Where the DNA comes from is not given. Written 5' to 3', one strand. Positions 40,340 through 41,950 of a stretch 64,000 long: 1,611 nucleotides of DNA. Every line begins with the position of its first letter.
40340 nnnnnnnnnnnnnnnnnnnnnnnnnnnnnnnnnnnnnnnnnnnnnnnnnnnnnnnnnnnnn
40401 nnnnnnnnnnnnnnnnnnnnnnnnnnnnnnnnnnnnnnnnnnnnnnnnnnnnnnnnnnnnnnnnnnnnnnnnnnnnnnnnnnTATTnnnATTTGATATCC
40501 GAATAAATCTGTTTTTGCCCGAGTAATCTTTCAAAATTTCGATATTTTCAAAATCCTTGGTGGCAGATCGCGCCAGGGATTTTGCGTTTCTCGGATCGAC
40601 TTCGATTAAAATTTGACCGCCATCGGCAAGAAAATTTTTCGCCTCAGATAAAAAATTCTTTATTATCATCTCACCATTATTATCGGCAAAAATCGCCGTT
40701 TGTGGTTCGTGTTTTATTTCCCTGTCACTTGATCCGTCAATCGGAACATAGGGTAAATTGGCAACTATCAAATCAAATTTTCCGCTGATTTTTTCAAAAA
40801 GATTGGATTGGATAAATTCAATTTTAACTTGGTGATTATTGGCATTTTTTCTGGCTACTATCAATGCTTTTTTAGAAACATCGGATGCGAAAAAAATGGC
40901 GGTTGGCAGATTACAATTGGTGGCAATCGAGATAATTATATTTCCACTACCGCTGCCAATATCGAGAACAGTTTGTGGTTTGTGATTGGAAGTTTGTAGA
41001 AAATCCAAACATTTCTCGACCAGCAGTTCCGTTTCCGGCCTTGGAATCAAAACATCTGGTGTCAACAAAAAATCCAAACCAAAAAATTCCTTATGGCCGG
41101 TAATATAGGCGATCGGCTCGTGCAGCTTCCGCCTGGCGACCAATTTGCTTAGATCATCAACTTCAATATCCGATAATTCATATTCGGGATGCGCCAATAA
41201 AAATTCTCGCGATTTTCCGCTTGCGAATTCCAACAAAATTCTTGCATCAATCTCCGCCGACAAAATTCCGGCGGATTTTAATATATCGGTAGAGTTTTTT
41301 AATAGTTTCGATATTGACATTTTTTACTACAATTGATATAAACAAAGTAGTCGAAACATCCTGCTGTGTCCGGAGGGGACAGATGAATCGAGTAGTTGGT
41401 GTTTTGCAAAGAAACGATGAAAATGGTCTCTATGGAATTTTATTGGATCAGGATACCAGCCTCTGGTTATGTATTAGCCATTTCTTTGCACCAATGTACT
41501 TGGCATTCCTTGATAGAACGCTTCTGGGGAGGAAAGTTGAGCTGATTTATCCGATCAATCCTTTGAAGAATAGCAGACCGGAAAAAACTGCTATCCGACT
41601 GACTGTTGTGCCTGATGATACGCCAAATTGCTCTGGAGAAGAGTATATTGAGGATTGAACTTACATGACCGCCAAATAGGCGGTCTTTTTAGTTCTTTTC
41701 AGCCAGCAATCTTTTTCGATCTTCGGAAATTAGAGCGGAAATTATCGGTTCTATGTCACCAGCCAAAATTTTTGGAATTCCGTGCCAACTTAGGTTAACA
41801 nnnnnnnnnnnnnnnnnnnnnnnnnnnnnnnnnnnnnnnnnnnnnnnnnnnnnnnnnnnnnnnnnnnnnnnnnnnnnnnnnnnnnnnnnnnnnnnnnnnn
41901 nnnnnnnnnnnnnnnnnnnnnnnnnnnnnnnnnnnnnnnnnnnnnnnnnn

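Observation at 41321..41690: Opposite-strand gene wedged into the prfA-prmC operon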

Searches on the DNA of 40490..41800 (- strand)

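Call 24: search_rna_families(sources=[L002, L004, L006, L003, L005], threshold=evalue, max_evalue=1)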
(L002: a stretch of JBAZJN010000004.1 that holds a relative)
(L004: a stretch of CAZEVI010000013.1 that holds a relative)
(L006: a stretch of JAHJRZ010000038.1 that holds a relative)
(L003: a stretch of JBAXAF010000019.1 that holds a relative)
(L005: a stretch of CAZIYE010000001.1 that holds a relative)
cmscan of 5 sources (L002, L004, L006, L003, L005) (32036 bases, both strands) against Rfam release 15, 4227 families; matches with E-value up to 1: 3.
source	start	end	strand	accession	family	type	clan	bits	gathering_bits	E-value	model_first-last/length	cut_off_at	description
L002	1370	1481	+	RF02748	FtrB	Gene; sRNA;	-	30.6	66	0.27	1-115/115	no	Francisella sRNA B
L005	795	905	+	RF02356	BjrC1505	Gene; sRNA;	-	29.4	50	0.069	1-140/140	no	Alphaproteobacterial sRNA BjrC1505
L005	7151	7235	-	RF00292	snoTBR5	Gene; snRNA; snoRNA; CD-box;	-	21.6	44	0.57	1-94/94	no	Small nucleolar RNA TBR5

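Call 82: search_rna_families(source=window, start=41200, end=41800, threshold=evalue, max_evalue=10)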
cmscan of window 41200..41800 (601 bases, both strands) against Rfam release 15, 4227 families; matches with E-value up to 10: 7.
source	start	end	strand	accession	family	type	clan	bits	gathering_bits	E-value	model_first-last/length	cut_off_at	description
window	41283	41352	-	RF04327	snoMe28S-A3420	Gene; snRNA; snoRNA; CD-box;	-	22.2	60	4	1-98/98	no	Drosophila C/D box small nucleolar RNA snoMe28S-A3420 family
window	41623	41693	+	RF00513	Trp_leader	Cis-reg; leader;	-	20.6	41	0.13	1-100/100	no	Tryptophan operon leader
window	41225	41289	-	RF02513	PYLIS_6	Cis-reg;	-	17.7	80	5.3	1-100/100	no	Pyrrolysine insertion sequence transposase 2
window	41673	41758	-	RF00046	snoR30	Gene; snRNA; snoRNA; CD-box;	CL00073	17.4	60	0.66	1-96/96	no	Small nucleolar RNA R30/Z108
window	41710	41779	+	RF00618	U4atac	Gene; snRNA; splicing;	CL00007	14.4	53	6.3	1-132/132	no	U4atac minor spliceosomal RNA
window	41730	41751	-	RF01642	ceN54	Gene; snRNA; snoRNA; CD-box;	-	14.2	60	4.2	45-66/68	no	Caenorhabditis snoRNA ceN54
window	41289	41359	-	RF00004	U2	Gene; snRNA; splicing;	CL00006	12.8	46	4.5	1-192/192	no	U2 spliceosomal RNA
